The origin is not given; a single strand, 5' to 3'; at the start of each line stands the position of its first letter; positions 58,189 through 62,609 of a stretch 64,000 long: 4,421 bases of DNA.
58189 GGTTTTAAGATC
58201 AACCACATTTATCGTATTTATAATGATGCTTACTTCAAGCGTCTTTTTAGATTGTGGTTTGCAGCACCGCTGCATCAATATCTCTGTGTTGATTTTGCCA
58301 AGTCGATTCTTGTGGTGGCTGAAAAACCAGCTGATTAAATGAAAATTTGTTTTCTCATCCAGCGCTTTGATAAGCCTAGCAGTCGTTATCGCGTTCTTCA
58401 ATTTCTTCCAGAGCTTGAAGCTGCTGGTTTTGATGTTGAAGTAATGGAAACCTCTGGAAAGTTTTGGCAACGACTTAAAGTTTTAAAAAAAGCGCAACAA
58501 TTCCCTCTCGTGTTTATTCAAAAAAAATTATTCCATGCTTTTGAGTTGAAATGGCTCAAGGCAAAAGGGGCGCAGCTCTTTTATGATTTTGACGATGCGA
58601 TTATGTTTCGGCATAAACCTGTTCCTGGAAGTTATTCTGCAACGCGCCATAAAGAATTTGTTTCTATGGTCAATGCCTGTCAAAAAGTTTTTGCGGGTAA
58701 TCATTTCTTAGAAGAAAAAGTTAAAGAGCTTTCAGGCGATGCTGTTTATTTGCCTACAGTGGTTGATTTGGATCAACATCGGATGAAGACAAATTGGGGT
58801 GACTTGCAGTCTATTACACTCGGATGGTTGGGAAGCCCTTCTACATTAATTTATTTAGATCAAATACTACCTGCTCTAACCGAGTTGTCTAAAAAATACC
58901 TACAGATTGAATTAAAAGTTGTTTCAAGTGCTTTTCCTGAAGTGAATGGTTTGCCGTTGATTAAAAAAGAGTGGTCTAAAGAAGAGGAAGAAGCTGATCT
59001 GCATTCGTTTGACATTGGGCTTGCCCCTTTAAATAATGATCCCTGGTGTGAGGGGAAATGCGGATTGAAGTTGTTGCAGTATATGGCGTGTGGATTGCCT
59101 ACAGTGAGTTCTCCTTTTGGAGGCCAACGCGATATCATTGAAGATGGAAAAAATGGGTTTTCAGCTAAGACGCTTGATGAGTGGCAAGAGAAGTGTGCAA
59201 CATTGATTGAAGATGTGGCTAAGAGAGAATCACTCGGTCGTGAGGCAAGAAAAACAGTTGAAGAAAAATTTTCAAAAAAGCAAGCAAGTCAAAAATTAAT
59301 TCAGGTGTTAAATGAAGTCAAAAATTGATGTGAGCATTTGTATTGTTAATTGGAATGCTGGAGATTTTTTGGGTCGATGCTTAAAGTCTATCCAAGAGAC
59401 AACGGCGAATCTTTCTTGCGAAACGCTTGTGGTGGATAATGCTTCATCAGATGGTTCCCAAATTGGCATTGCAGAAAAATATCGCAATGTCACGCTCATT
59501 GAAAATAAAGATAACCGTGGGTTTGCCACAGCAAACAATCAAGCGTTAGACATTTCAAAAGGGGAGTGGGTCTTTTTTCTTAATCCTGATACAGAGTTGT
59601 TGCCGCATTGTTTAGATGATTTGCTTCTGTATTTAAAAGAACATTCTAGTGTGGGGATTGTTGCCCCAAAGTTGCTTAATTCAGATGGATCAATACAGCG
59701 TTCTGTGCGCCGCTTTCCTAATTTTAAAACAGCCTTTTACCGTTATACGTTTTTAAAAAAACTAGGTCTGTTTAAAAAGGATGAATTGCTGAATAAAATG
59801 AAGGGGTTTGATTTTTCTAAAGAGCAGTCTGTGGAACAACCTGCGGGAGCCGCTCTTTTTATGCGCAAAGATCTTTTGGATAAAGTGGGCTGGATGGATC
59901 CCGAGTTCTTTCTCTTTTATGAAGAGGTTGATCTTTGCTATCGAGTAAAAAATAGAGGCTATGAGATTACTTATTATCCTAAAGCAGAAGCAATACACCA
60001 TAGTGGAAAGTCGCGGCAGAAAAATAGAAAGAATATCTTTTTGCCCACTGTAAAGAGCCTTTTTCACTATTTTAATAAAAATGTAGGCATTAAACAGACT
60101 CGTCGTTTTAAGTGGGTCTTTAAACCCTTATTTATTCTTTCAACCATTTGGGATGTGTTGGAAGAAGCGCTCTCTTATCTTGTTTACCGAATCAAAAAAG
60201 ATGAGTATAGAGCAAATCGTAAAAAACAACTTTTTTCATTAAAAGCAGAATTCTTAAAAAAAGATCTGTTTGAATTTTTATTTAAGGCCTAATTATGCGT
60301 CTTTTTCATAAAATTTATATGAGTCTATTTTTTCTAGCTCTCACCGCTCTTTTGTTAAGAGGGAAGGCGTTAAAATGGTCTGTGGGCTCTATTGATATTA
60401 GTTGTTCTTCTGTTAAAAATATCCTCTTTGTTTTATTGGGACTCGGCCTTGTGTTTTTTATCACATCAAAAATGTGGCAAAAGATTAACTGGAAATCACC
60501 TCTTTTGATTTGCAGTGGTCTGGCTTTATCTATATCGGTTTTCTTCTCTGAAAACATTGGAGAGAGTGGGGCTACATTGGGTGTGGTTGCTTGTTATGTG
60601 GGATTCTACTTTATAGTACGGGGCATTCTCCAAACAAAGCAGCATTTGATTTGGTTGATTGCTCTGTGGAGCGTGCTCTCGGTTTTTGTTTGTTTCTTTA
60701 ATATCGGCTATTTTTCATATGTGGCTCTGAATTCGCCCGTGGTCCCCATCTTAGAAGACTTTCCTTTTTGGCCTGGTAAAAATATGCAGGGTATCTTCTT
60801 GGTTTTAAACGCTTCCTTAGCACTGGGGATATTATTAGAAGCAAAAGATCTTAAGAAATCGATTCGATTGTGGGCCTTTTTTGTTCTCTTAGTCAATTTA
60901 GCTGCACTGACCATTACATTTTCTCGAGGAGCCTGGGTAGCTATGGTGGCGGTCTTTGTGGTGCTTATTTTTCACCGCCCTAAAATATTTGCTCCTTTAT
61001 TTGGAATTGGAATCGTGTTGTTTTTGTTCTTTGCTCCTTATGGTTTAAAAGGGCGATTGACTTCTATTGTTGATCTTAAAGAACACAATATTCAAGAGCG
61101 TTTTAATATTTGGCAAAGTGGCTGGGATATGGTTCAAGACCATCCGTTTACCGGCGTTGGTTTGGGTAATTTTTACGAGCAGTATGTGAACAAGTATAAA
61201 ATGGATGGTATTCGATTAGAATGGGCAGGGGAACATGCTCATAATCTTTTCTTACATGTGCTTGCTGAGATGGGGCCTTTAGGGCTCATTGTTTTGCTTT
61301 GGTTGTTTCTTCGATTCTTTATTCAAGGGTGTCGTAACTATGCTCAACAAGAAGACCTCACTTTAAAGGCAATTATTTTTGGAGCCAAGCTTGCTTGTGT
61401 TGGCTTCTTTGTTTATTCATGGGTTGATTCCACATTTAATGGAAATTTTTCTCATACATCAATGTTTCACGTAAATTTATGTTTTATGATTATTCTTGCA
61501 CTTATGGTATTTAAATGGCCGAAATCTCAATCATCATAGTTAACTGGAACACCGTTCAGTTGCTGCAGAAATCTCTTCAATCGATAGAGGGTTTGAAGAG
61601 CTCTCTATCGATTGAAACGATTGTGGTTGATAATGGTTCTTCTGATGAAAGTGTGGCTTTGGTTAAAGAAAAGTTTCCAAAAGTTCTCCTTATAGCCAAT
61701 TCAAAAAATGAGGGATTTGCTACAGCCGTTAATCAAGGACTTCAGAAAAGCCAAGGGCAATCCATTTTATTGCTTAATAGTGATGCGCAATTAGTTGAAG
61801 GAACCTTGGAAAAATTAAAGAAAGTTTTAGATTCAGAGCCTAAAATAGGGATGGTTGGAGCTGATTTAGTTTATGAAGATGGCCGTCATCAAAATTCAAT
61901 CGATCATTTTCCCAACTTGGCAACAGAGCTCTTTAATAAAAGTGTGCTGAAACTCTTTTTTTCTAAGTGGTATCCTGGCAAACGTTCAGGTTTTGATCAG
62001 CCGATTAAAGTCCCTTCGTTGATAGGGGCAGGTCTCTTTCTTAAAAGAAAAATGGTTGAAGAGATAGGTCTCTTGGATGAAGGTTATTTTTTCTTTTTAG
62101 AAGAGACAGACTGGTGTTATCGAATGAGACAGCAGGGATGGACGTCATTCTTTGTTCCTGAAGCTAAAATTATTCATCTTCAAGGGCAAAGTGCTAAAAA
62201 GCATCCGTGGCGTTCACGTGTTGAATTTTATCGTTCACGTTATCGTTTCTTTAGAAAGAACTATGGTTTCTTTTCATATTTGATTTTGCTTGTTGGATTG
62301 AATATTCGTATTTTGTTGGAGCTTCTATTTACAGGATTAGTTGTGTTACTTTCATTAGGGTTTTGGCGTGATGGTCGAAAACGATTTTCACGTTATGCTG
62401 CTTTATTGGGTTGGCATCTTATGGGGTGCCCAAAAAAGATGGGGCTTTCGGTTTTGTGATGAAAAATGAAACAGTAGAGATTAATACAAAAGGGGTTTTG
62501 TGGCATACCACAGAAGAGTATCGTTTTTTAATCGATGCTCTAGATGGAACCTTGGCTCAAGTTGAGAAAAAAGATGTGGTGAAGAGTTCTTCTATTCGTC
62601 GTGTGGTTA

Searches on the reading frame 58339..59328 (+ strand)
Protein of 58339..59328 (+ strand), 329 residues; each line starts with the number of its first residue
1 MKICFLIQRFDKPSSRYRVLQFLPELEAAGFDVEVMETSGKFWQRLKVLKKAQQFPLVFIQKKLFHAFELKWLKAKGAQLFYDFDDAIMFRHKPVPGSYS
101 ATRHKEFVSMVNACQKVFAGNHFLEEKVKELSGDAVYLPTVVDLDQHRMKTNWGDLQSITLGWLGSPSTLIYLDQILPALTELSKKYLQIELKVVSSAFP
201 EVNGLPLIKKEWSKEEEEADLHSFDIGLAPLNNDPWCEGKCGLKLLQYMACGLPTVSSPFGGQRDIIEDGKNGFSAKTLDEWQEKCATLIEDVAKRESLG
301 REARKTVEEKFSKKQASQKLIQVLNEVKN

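Call 3: search_protein_families(library=pfam, proteins=[window:58339-59328:+], max_evalue=0.01)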
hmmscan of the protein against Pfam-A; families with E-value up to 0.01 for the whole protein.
window:58339-59328:+ (329 aa): 3 families
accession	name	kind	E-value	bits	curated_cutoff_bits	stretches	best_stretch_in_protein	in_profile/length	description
PF13692.12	Glyco_trans_1_4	-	3.5e-11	44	27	1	220-292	73-142/142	Glycosyl transferases group 1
PF00534.26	Glycos_transf_1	-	4.7e-11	43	26.4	1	241-305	105-171/172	Glycosyl transferases group 1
PF13524.12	Glyco_trans_1_2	-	2.8e-07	31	25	1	239-320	61-142/144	Glycosyl transferase-like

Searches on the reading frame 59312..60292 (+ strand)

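Call 55: search_protein_families(library=pfam, proteins=[window:59312-60292:+], max_evalue=0.00001)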
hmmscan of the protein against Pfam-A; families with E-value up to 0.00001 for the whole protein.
window:59312-60292:+ (326 aa): 2 families
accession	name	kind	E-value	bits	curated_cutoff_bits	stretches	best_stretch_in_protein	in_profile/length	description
PF00535.33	Glycos_transf_2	-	1.8e-21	77.2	23.3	1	8-140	1-132/168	Glycosyl transferase family 2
PF13641.12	Glyco_tranf_2_3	-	3.7e-13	50.5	27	1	7-239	3-221/230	Glycosyltransferase like family 2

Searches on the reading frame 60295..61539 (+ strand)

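Call 55: search_protein_families(library=pfam, proteins=[window:60295-61539:+], max_evalue=0.00001)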
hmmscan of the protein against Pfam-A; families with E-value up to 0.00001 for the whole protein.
window:60295-61539:+ (414 aa): 1 family
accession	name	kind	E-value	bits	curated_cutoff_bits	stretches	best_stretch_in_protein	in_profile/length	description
PF04932.20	Wzy_C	-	1.9e-27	96.3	31.7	1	197-335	2-149/149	O-Antigen ligase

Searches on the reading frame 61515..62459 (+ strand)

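Call 55: search_protein_families(library=pfam, proteins=[window:61515-62459:+], max_evalue=0.00001)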
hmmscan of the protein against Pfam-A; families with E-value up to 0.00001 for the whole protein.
window:61515-62459:+ (314 aa): 3 families
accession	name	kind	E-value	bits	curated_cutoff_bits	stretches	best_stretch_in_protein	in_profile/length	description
PF00535.33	Glycos_transf_2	-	2.8e-23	83.1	23.3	1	5-184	1-167/168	Glycosyl transferase family 2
PF13641.12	Glyco_tranf_2_3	-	1.1e-14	55.5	27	1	4-228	3-218/230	Glycosyltransferase like family 2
PF13632.12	Glyco_trans_2_3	-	1.5e-09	38.4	27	1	84-286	2-179/198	Glycosyl transferase family group 2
